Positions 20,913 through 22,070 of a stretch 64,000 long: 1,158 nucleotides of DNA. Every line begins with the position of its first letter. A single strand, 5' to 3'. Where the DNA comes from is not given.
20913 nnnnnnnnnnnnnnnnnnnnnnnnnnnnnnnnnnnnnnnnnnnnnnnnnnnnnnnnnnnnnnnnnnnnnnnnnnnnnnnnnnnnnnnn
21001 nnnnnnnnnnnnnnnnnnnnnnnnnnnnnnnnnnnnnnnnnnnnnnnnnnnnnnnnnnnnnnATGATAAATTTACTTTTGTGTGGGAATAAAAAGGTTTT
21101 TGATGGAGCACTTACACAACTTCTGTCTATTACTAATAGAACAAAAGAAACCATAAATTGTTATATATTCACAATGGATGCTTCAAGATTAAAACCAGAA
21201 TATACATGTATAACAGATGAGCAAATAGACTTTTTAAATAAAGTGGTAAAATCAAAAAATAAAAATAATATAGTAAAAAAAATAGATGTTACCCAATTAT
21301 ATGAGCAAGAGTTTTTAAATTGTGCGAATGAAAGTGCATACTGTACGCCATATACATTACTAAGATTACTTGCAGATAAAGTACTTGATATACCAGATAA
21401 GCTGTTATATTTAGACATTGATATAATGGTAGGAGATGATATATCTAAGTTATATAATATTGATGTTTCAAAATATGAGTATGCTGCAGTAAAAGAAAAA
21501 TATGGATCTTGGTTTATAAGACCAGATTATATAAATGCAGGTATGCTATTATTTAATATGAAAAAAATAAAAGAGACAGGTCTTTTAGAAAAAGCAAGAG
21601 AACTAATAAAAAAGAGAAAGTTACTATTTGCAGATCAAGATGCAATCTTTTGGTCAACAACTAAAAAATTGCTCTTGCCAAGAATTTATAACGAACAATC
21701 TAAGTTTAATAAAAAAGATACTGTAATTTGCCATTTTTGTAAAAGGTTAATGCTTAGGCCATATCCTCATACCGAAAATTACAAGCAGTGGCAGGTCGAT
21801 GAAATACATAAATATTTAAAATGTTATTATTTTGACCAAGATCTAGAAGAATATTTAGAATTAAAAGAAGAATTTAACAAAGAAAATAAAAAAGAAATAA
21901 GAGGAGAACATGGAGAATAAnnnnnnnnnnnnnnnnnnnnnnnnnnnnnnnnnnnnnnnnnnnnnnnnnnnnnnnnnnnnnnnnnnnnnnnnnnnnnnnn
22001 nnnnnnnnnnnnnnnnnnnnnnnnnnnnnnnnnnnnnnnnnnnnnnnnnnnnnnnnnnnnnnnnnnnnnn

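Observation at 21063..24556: Operon of a GT8 glycosyltransferase, a GT8::PlsC-acyltransferase fusion and a second acyltransferase directly downstream of ppdK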

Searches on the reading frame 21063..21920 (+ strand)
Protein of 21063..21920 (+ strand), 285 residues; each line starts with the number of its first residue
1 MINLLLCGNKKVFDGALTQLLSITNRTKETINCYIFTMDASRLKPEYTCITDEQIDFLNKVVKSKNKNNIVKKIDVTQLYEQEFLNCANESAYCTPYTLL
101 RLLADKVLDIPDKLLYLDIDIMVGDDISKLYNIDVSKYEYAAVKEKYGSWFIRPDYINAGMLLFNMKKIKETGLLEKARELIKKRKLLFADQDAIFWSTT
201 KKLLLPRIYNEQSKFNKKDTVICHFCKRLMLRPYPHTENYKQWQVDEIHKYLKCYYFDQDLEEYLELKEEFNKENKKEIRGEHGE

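Call 3: search_protein_families(library=pfam, proteins=[window:21063-21920:+], max_evalue=0.1)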
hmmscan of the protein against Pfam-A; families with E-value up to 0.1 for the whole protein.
window:21063-21920:+ (285 aa): 2 families
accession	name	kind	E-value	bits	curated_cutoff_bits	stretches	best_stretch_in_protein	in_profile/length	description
PF01501.26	Glyco_transf_8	-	2.3e-18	67.1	24.3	1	4-226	2-243/253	Glycosyl transferase family 8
PF10386.15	DUF2441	-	0.064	13.7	25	0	236-279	58-101/141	Protein of unknown function (DUF2441)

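Call 4: search_protein_families(library=ncbifam, proteins=[window:21063-21920:+], max_evalue=0.1)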
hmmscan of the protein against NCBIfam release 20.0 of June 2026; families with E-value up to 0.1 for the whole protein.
window:21063-21920:+ (285 aa): 1 family
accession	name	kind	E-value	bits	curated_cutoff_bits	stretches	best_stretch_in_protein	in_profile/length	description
NF011718.0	PRK15171.1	equivalog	8.3e-06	25.2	461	1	52-223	69-254/337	lipopolysaccharide 3-alpha-galactosyltransferase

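Call 9: list_cluster_members(proteins=[P0001, window:21063-21920:+, window:23777-24556:+])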
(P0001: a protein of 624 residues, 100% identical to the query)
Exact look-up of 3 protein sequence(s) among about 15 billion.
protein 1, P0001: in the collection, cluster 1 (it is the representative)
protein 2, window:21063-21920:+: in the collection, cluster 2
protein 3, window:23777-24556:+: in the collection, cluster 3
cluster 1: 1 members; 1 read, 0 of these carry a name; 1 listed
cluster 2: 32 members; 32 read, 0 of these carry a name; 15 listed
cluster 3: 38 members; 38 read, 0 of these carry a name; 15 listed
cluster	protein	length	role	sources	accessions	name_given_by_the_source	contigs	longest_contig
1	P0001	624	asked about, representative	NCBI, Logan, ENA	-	-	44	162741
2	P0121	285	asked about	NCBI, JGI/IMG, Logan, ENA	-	-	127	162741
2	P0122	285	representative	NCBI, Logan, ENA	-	-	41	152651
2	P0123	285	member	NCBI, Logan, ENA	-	-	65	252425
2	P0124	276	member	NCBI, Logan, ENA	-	-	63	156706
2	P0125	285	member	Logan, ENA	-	-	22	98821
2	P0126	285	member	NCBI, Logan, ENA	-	-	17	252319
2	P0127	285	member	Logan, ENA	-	-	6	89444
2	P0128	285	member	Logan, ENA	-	-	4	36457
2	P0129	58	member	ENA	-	-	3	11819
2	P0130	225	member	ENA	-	-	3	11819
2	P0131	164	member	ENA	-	-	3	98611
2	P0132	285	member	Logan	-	-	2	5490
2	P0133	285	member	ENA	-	-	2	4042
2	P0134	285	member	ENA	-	-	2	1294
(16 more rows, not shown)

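Call 16: search_solved_structures(query=window:21063-21920:+, max_evalue=0.01)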
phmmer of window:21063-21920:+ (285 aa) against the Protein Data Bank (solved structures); distinct sequences matched with E-value up to 0.01: 4.
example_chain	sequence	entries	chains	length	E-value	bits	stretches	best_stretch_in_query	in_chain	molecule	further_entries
6u4b_A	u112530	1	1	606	9.7e-06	28.4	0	155-201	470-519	WbbM protein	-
5gvv_A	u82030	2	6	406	1.7e-05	27.6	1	80-186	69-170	Glycosyl transferase family 8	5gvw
1g9r_A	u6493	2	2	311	3.7e-05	26.5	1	95-194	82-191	GLYCOSYL TRANSFERASE | GALACTOSYL TRANSFERASE LGTC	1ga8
1ss9_A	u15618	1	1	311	8.8e-05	25.3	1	95-194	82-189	alpha-1,4-galactosyl transferase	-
